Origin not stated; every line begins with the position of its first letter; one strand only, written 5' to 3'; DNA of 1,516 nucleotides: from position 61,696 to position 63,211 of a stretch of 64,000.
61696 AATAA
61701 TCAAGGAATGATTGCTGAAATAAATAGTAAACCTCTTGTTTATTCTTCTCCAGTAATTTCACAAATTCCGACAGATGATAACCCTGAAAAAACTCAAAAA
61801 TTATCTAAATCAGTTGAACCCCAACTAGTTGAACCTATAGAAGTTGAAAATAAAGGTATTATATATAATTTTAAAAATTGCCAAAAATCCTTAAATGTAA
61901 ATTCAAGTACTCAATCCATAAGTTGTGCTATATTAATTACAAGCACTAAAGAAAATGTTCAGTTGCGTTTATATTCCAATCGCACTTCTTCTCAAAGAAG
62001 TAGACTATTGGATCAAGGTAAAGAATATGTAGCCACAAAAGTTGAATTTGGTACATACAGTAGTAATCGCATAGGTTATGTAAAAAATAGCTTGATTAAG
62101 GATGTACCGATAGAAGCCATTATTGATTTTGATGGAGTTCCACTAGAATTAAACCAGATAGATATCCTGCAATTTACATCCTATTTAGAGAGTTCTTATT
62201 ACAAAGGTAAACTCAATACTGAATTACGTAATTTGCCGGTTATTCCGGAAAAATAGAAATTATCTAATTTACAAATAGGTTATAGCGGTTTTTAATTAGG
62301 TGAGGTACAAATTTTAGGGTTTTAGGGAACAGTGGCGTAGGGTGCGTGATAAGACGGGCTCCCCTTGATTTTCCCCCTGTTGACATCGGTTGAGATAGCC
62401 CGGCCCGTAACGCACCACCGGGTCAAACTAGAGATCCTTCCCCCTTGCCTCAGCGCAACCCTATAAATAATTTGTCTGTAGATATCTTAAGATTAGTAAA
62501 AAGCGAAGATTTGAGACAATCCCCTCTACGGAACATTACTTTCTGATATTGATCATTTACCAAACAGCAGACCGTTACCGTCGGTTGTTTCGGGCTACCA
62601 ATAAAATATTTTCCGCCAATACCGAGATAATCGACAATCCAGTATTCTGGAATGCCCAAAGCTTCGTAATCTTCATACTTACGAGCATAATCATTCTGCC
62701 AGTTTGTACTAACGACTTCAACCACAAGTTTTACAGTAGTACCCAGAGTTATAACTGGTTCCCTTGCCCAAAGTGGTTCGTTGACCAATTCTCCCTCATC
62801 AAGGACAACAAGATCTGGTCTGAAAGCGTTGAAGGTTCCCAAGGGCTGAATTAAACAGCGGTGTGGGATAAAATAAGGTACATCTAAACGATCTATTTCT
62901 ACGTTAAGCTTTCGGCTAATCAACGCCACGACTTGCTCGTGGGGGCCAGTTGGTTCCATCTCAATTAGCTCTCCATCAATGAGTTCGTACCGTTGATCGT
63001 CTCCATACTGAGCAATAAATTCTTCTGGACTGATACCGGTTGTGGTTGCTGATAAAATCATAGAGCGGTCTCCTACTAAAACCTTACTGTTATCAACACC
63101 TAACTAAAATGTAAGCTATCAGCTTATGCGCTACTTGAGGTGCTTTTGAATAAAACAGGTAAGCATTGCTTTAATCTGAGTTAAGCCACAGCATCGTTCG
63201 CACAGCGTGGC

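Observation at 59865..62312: AT-rich two-gene membrane-protein cassette flanked by direct repeats next to a YefM/YoeB module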

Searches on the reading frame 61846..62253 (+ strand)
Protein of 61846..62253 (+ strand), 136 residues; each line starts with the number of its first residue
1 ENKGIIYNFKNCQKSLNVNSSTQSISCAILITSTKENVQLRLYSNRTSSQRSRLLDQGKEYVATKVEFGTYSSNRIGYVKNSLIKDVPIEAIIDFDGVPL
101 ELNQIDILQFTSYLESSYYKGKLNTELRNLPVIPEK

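Call 29: search_solved_structures(query=A5, max_evalue=10)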
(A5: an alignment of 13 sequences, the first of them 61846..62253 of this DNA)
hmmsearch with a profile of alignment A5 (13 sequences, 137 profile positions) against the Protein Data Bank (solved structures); distinct sequences matched with E-value up to 10: 2.
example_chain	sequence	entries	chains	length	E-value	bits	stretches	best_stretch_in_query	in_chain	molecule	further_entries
2v54_A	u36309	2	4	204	0.36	13.9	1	38-98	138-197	THYMIDYLATE KINASE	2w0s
2kbn_A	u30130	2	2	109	0.45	13.6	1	38-91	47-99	Conserved protein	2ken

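Call 41: search_protein_representatives(alignment_id=A5)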
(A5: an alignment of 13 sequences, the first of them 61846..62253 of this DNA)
Query: 13 sequences, 137 profile positions. Proteins with E-value up to 0.001 (for the whole library): 214; up to 1e-10: 32; up to 1e-30: 8. The best 150 are listed.
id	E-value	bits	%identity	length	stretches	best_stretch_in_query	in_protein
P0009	1.7e-74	264.4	-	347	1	1-137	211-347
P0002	6.1e-72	256.1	-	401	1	1-137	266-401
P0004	7.9e-71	252.5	-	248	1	1-137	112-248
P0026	1.4e-41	157.8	-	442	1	2-134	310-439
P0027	6.6e-41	155.6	-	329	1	1-133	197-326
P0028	2.9e-39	150.3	-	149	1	3-133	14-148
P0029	4.7e-35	136.6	-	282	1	1-133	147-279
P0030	1.5e-34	135.0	-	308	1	1-132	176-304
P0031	2.1e-29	118.3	-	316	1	4-131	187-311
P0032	4.3e-29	117.3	-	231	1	1-134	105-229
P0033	1.4e-26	109.1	-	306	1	2-133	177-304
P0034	3.2e-26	108.0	-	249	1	2-112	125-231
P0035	1.1e-25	106.3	-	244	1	1-131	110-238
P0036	1.2e-25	106.1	-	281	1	1-133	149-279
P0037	2.0e-25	105.4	-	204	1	2-117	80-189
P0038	4.7e-23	97.8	-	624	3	24-133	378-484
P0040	1.3e-19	86.6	-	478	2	1-111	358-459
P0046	3.2e-14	69.2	-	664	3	20-118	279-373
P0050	1.6e-12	63.7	-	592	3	25-113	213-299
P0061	1.1e-09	54.4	-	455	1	3-132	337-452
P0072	8.4e-09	51.6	-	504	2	2-133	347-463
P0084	5.8e-08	48.9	-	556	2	50-112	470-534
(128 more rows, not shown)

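Call 42: search_protein_families(library=pfam, proteins=[P0026, P0027, P0030, P0038, P0040, P0046, P0050, P0061, P0072, P0084], max_evalue=0.01)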
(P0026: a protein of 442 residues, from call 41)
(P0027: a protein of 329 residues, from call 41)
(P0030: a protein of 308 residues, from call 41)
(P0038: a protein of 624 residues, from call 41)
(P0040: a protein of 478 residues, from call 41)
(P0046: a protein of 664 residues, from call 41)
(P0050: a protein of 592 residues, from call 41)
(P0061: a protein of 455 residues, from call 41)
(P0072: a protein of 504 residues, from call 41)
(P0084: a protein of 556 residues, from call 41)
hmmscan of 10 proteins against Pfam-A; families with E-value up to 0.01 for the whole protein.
P0026 (442 aa): 3 families
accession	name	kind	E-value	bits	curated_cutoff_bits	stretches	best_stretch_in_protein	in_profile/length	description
PF00805.28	Pentapeptide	-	1.3e-20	73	20.2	2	54-92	2-40/40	Pentapeptide repeats (8 copies)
PF13599.13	Pentapeptide_4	-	3.4e-07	30.7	38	1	43-105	11-73/78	Pentapeptide repeat region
PF13576.12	Pentapeptide_3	-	2.9e-06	27.8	27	1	65-103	6-47/48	Pentapeptide repeats (9 copies)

P0027 (329 aa): 5 families
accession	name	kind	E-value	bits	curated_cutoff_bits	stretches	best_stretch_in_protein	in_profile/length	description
PF04880.18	NUDE_C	-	0.00022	22.2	30.9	1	126-219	23-122/177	NUDE protein, C-terminal conserved region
PF08286.16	Spc24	-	0.0022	18.6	25.3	1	118-164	1-47/109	Spc24 subunit of Ndc80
PF10473.14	CENP-F_leu_zip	-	0.0047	17.4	34.5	1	116-162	26-72/140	Leucine-rich repeats of kinetochore protein Cenp-F/LEK1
PF17675.6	APG6_N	-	0.0059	17.5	45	1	112-164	41-96/132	Apg6 coiled-coil region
PF05929.16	Phage_GPO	-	0.0072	16.4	33.6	0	97-168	176-247/268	Phage capsid scaffolding protein (GPO) serine peptidase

P0030 (308 aa): 1 family
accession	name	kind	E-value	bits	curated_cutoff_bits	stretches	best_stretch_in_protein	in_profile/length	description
PF15456.11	Uds1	-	0.0039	17.8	28.8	1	47-145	44-112/123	Up-regulated During Septation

P0038 (624 aa): 3 families
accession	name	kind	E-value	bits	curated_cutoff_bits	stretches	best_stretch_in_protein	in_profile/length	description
PF04106.18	ATG5_UblB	-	7.8e-05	23.7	20.4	0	424-458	45-71/81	Autophagy protein ATG5, UblB domain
PF18705.7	DUF5643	-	0.0021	18.5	34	0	217-281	4-63/115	Family of unknown function (DUF5643)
PF14624.11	Vwaint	-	0.0098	16.5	23.5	0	525-559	4-36/70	VWA / Hh protein intein-like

P0040 (478 aa): 3 families
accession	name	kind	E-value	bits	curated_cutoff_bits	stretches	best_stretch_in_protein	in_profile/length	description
PF03783.19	CsgG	-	3.7e-12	46.5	20.8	1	51-144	6-106/210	Curli production assembly/transport component CsgG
PF17680.6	FlgO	-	5.3e-10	39.7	22.6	1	41-168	7-128/130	FlgO protein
PF18705.7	DUF5643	-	2.8e-05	24.5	34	0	354-414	6-65/115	Family of unknown function (DUF5643)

P0046 (664 aa): 6 families
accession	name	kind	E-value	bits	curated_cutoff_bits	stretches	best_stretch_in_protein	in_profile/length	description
PF13365.12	Trypsin_2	-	5.1e-08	34.2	27.6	1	67-204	2-139/144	Trypsin-like peptidase domain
PF16729.10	DUF5067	-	3.7e-05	24.1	27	0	255-309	10-71/126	Domain of unknown function (DUF5067)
PF23619.1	Ig_VWA7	-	7.5e-05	23.4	27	0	282-315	15-48/104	VWA7 Ig-like domain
PF18705.7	DUF5643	-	0.00014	22.2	34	0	545-619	13-84/115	Family of unknown function (DUF5643)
PF18740.7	EC042_2821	-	0.00095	20.1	24.9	0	293-338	33-79/97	EC042_2821-like Restriction Endonuclease-like domain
PF14131.11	DUF4298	-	0.0061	17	27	0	547-573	54-79/87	Domain of unknown function (DUF4298)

P0050 (592 aa): 3 families
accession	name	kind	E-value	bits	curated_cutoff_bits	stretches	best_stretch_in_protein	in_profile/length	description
PF03783.19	CsgG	-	4.2e-09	36.5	20.8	1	41-135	5-106/210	Curli production assembly/transport component CsgG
PF17680.6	FlgO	-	9.4e-08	32.4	22.6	1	31-159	6-128/130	FlgO protein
PF04052.18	TolB_N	-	0.0076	16.8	22.4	0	47-145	14-102/106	TolB amino-terminal domain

P0061 (455 aa): 1 family
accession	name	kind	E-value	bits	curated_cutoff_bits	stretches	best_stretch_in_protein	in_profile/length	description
PF00656.27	Peptidase_C14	-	1.1e-39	137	21.4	1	62-280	1-232/233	Caspase domain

P0072 (504 aa): 0 families

P0084 (556 aa): 0 families
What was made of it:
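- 61846..62256 (+): C-terminal Ig-like beta-sandwich domain (136 aa, two invariant Cys) plus the stop codon. It is probably extracytoplasmic. There are 214 remote relatives, some fused to CsgG/FlgO-like, trypsin, caspase or pentapeptide parts (calls 41, 42).
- On DUF4352/MPT63-like Ig-fold domain (ORF2 C-terminus): The Pfam hits of relatives fall below the cut-offs (call 42).
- Closest known: DUF4352/MPT63-like Ig-fold lipoprotein domains. Different: Pfam matches of remote relatives (DUF5643, DUF5067) are below the curated cut-offs (call 42).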

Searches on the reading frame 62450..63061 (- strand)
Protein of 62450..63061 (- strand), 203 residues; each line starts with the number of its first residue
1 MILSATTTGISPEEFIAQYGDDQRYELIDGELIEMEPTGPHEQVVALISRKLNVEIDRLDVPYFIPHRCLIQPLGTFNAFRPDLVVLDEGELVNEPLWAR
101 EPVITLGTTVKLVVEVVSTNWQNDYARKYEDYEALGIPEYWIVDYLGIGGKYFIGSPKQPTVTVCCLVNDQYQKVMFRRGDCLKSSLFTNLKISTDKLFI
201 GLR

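Call 8: search_protein_families(library=pfam, proteins=[window:62450-63061:-], max_evalue=0.1)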
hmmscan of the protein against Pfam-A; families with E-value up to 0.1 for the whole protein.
window:62450-63061:- (203 aa): 1 family
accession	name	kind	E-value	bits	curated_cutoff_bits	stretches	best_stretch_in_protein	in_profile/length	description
PF05685.18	Uma2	-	4.4e-32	111.4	27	1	12-191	1-167/172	Putative restriction endonuclease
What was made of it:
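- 62450..63061 (-): Context: Uma2-family gene. A second one lies at 57473-58225 (-). Pfam Uma2 111 bits (call 8).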

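Call 72: search_protein_families(library=padloc, proteins=[window:62450-63058:-], max_evalue=0.001)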
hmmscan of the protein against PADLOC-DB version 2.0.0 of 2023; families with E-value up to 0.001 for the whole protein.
window:62450-63058:- (202 aa): 4 families
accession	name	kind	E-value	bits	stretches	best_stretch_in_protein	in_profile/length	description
PDLC04835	PDC-S03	-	3e-84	279.7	1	4-198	4-200/207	-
PDLC04833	PDC-S03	-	9.7e-38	127.7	1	5-198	20-203/207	-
PDLC04832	PDC-S03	-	6.5e-20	69.7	1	9-198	9-186/188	-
PDLC04834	PDC-S03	-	5e-13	47.2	1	10-198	10-182/184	-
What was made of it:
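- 62450..63061 (-): PADLOC PDC-S03 E = 3e-84 (call 72).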
